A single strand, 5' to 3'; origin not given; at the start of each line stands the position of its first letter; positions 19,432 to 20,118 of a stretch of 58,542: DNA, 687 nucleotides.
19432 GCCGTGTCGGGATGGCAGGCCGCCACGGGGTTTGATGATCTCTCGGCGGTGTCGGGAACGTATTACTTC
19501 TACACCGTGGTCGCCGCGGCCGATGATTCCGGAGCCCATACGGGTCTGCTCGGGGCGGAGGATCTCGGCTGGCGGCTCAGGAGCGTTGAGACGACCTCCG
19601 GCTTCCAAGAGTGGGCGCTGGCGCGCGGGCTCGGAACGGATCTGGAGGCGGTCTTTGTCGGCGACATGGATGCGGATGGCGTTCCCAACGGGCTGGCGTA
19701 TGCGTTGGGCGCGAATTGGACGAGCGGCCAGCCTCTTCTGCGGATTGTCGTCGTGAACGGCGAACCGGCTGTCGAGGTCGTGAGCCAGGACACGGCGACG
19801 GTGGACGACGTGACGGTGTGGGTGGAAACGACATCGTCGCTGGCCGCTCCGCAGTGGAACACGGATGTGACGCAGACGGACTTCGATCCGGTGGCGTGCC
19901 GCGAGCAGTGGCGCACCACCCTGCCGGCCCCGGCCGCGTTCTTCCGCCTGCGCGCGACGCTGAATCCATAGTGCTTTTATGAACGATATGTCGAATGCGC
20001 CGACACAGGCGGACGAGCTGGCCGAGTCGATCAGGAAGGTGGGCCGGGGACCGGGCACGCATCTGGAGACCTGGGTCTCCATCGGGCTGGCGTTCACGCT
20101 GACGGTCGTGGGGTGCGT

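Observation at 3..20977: Secretin/pseudopilin/PilT cluster that embeds two giant repeat proteins sharing modules and a common C-terminal AAFF[KR] domain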

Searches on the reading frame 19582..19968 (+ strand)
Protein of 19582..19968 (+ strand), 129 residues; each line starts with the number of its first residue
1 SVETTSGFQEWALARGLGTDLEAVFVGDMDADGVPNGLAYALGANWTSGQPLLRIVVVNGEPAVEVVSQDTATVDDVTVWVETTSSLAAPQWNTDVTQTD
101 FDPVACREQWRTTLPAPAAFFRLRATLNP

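Call 43: predict_structure(protein=window:19582-19968:+)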
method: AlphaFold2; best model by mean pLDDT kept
length: 129 residues; sequences in the alignment: 1
mean_pLDDT: 52.8   pTM: 0.43
mean pLDDT of the five models: 52.8, 52.4, 48.9, 47.2, 45.6
residues with pLDDT >= 90: 0; 70-90: 0; 50-70: 94; < 50: 35
segments of 3 or more residues with pLDDT < 50: 1-13, 15-17, 26-28, 36-38, 70-72, 84-91
pLDDT, mean of each block of 10 residues (from residue 1): 34 49 54 51 56 58 55 54 47 57 63 53 57
secondary structure, 60 per line:
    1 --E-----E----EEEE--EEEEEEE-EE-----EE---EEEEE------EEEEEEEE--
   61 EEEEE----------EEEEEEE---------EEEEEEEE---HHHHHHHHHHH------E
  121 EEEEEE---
elements in order: E14-17 E20-26 E40-44 E51-58 E61-65 E76-82 E92-99 H103-113 E120-126

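Call 44: find_homologous_proteins(query=window:19582-19968:+, max_evalue=0.01)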
Query seq(129 aa): 91 candidates shared short words with the query, none scored E <= 0.01.
